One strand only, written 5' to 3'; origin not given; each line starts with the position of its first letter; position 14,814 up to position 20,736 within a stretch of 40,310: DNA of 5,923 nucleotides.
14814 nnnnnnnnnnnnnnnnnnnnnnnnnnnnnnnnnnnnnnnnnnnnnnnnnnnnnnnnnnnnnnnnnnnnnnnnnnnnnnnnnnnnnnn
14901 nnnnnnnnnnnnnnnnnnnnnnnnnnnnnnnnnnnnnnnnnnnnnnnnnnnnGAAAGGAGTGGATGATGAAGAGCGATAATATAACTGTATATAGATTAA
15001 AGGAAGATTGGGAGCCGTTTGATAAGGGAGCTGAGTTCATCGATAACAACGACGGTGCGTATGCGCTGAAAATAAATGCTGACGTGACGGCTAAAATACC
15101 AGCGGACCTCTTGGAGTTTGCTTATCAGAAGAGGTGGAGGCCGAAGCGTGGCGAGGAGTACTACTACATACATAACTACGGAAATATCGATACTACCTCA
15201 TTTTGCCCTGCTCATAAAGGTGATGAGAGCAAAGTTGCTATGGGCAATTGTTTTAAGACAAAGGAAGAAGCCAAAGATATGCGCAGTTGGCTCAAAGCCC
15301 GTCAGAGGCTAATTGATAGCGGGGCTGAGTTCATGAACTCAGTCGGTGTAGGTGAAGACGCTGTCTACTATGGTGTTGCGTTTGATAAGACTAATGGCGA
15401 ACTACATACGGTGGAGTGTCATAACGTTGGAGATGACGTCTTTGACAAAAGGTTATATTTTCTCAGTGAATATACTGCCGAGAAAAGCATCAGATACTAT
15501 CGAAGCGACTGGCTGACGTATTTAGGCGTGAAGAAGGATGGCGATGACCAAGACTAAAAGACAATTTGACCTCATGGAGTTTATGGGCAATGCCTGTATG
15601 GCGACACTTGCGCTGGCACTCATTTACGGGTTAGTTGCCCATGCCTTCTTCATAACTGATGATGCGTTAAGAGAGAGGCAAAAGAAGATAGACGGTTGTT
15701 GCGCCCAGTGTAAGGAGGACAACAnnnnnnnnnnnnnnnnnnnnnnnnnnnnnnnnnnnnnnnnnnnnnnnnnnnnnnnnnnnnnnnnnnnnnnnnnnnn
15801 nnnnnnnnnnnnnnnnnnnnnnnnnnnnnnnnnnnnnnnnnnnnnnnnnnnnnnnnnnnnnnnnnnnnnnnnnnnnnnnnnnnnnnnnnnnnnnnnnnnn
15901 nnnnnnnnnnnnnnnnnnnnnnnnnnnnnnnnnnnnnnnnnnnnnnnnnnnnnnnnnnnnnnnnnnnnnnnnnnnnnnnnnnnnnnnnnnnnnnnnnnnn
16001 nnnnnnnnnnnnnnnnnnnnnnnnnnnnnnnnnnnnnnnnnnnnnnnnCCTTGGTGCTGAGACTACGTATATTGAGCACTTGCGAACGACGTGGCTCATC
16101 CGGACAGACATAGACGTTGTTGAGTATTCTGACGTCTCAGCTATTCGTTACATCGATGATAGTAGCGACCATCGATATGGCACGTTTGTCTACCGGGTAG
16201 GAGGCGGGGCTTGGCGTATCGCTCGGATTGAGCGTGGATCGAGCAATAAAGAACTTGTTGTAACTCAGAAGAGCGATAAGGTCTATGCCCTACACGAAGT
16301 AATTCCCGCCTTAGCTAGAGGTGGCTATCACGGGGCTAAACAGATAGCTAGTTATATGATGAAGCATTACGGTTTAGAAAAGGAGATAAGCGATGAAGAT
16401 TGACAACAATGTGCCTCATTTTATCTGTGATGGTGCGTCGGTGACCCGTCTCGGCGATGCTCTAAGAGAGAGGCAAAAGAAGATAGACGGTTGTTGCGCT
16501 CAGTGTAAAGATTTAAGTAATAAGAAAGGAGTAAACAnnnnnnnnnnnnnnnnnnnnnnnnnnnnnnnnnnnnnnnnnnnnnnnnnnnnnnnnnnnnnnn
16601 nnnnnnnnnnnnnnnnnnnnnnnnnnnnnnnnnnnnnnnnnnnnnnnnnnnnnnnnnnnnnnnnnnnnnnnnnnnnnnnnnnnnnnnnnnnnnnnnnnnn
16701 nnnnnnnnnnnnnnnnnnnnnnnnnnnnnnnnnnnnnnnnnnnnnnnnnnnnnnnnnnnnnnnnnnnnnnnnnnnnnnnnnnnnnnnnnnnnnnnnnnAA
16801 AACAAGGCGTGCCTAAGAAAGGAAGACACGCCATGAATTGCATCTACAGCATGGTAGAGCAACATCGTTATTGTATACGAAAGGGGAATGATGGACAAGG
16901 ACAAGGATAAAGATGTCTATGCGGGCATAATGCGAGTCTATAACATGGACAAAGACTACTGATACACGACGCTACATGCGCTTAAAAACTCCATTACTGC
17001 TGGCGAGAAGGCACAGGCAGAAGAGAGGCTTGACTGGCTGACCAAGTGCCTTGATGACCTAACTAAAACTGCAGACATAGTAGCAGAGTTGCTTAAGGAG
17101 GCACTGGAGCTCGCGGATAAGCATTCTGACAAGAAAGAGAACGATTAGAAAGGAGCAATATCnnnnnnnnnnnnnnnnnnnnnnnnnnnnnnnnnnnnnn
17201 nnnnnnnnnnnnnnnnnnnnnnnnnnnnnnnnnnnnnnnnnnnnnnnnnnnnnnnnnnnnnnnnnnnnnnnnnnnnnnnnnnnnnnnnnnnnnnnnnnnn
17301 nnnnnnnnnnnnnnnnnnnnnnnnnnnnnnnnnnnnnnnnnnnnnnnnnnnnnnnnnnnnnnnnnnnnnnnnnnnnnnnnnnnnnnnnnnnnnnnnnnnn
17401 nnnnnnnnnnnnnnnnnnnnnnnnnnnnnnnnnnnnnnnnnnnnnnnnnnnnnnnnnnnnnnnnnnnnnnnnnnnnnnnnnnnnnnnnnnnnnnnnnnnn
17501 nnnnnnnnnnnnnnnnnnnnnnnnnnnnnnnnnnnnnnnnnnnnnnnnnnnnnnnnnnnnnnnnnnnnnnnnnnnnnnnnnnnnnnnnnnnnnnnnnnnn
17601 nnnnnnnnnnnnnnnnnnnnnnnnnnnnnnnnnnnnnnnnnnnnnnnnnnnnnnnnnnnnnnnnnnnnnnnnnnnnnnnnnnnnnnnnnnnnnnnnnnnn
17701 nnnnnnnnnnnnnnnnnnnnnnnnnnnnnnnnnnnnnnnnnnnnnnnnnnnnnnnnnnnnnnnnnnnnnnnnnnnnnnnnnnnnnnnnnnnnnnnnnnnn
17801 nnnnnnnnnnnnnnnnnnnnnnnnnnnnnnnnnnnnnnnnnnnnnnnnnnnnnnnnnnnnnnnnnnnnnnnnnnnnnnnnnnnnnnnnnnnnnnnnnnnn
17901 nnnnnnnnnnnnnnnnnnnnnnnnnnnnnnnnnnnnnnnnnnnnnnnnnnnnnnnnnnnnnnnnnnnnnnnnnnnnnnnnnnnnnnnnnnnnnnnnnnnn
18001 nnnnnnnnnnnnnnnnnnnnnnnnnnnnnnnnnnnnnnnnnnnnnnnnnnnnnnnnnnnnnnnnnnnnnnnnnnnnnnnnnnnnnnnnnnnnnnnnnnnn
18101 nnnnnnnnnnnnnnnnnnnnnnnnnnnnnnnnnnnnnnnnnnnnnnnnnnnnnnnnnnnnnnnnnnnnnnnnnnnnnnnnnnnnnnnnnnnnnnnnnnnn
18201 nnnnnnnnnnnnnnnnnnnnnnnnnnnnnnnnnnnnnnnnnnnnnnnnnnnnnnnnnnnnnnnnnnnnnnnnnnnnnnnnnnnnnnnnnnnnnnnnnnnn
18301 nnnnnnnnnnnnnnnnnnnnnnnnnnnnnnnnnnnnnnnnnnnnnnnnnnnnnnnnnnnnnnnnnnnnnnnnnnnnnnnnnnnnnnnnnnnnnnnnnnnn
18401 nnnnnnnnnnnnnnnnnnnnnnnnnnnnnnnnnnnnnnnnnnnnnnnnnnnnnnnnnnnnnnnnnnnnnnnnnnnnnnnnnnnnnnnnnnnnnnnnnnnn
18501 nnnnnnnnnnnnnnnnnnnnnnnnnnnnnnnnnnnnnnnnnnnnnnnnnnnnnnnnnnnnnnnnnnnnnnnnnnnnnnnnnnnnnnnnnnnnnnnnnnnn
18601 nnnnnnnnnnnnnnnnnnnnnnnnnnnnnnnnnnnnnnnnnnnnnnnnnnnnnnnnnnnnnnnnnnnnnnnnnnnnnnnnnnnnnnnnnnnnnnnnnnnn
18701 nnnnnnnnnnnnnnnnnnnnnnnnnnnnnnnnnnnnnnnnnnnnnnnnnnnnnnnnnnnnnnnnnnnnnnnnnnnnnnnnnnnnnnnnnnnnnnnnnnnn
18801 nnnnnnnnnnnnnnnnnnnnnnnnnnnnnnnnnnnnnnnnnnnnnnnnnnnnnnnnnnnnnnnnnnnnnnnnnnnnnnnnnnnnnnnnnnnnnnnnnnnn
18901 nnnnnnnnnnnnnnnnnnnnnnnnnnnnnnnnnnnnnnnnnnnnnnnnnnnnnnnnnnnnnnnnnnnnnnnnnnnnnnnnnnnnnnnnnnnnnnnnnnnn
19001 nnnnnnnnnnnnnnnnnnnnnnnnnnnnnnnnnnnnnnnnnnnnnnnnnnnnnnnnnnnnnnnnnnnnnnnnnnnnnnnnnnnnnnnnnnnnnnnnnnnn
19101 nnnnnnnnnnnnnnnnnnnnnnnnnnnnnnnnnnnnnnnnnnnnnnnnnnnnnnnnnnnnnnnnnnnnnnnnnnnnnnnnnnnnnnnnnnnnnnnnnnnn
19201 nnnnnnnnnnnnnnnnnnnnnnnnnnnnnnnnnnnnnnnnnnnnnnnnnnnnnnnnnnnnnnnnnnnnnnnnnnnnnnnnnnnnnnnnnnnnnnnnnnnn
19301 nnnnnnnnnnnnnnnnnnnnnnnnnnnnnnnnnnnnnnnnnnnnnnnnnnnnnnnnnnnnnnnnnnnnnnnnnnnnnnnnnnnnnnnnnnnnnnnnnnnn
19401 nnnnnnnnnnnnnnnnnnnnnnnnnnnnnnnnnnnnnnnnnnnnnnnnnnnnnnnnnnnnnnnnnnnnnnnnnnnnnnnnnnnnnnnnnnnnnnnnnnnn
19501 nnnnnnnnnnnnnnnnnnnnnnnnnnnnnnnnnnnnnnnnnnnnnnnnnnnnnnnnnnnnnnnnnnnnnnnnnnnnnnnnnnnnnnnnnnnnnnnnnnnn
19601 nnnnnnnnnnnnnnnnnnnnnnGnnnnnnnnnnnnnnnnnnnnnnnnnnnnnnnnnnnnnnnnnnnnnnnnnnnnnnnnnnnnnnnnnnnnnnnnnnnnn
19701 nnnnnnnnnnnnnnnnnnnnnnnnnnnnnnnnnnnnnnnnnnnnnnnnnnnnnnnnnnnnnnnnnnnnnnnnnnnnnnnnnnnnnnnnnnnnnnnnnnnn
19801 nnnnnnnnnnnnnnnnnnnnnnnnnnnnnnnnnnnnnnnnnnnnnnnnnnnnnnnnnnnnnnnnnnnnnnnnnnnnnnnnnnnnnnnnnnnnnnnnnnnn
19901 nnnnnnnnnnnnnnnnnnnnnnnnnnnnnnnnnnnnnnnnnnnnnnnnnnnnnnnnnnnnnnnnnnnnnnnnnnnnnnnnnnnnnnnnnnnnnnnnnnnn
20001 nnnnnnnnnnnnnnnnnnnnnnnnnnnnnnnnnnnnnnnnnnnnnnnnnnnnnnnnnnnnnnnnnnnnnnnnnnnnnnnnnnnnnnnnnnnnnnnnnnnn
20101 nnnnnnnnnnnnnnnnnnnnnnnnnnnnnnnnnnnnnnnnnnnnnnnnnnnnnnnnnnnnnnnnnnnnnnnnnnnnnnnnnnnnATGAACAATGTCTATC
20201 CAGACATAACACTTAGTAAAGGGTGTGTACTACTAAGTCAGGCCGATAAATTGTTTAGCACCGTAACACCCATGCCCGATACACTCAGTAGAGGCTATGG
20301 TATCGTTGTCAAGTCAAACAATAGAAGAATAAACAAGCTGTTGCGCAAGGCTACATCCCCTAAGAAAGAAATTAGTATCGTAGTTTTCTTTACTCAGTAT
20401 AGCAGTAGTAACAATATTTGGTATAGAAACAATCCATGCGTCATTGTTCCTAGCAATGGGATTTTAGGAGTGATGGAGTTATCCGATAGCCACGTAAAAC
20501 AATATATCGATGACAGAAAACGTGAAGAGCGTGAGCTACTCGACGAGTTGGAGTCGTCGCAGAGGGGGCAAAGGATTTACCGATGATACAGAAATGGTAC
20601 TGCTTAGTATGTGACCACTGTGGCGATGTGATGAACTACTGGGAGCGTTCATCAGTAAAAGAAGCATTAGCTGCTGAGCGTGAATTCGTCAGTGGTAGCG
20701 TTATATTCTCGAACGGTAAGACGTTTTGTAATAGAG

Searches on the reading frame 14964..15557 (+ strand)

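Call 18: search_protein_families(library=pfam, proteins=[window:14964-15557:+], max_evalue=0.01)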
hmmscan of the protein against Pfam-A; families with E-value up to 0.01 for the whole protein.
window:14964-15557:+ (197 aa): 0 families

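Call 60: search_protein_families(library=phrogs, proteins=[window:14964-15557:+], max_evalue=0.01)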
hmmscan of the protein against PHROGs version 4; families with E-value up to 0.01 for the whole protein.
window:14964-15557:+ (197 aa): 1 family
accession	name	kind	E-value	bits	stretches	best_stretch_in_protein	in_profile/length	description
phrog_14567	-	unknown function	0.0032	18.4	0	138-168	11-41/67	-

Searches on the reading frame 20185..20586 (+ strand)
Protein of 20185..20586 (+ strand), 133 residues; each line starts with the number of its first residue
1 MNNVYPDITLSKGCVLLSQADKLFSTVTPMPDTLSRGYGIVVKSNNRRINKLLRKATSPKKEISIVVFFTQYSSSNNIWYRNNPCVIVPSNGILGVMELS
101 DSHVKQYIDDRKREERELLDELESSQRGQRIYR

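Call 10: search_protein_families(library=phrogs, proteins=[window:20185-20586:+], max_evalue=0.01)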
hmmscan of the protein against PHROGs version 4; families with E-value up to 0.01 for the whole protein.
window:20185-20586:+ (133 aa): 1 family
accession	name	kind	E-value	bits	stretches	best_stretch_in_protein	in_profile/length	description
phrog_37990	-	tail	0.0062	17.4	1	20-59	9-49/80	baseplate wedge subunit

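Call 19: search_protein_families(library=pfam, proteins=[window:20185-20586:+], max_evalue=0.01)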
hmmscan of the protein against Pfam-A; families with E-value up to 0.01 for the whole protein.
window:20185-20586:+ (133 aa): 0 families
